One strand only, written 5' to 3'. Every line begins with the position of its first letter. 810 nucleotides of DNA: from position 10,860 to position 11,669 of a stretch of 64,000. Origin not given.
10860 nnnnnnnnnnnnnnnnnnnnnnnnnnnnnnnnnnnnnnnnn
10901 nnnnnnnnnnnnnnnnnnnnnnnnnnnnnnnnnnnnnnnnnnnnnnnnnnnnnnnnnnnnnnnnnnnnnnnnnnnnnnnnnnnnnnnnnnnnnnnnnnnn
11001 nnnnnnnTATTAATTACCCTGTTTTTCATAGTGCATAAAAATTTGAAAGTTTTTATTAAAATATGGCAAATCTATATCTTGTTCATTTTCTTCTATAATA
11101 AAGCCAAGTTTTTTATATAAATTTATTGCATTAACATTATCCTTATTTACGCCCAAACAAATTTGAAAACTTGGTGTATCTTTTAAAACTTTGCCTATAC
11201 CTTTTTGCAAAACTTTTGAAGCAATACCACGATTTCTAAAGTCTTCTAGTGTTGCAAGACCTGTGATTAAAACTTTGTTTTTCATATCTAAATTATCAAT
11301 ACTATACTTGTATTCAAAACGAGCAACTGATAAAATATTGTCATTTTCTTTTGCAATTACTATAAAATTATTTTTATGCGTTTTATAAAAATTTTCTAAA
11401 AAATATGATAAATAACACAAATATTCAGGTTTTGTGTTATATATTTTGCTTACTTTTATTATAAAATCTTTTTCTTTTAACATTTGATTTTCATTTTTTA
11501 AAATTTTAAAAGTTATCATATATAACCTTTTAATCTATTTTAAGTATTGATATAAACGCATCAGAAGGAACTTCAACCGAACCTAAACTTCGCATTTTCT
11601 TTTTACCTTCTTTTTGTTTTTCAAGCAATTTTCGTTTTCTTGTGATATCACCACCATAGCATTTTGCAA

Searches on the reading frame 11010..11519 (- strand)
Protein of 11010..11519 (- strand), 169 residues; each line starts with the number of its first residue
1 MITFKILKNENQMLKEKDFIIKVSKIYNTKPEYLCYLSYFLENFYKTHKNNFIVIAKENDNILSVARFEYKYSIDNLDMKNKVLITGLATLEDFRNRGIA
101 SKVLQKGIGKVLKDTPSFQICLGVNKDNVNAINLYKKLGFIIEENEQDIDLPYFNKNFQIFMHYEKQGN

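Call 85: find_encoding_contigs(protein=window:11010-11519:-, flank=10000, max_places=10)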
Protein window:11010-11519:- (169 aa): 3 contigs read that carry it; 2 places shown.
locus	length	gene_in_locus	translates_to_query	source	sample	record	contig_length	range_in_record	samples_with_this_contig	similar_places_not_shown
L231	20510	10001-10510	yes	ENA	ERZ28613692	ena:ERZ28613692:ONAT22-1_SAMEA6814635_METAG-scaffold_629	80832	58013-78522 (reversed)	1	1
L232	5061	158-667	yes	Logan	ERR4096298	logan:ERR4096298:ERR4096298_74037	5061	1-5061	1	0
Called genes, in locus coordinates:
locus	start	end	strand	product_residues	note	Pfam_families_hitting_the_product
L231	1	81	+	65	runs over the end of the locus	PF01783:Ribosomal_L32p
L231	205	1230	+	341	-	PF02504:FA_synthesis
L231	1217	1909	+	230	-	PF14622:Ribonucleas_3_3, PF00636:Ribonuclease_3, PF00035:dsrm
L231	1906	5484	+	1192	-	PF02463:SMC_N, PF13175:AAA_15, PF13304:AAA_21 (weak), PF13476:AAA_23, PF13555:AAA_29 (faint), PF06470:SMC_hinge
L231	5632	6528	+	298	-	PF02881:SRP54_N, PF13207:AAA_17 (faint), PF00448:SRP54, PF01656:CbiA (faint), PF13604:AAA_30 (weak)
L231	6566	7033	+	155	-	PF13420:Acetyltransf_4 (weak), PF13673:Acetyltransf_10, PF00583:Acetyltransf_1, PF13508:Acetyltransf_7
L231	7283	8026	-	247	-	PF03009:GDPD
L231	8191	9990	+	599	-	PF00009:GTP_EFTU, PF03144:GTP_EFTU_D2, PF00679:EFG_C, PF06421:LepA_C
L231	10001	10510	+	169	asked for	PF00583:Acetyltransf_1, PF13673:Acetyltransf_10 (weak), PF13508:Acetyltransf_7, PF08445:FR47 (weak)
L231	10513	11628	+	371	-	PF04055:Radical_SAM, PF06969:HemN_C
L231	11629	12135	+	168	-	PF13302:Acetyltransf_3, PF00583:Acetyltransf_1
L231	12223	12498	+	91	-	-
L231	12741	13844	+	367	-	PF03444:WHD_HrcA (faint), PF01628:HrcA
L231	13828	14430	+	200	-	PF01025:GrpE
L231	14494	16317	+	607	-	PF00012:HSP70, PF06723:MreB_Mbl, PF00012:HSP70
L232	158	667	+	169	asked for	PF00583:Acetyltransf_1, PF13673:Acetyltransf_10 (weak), PF13508:Acetyltransf_7, PF08445:FR47 (weak)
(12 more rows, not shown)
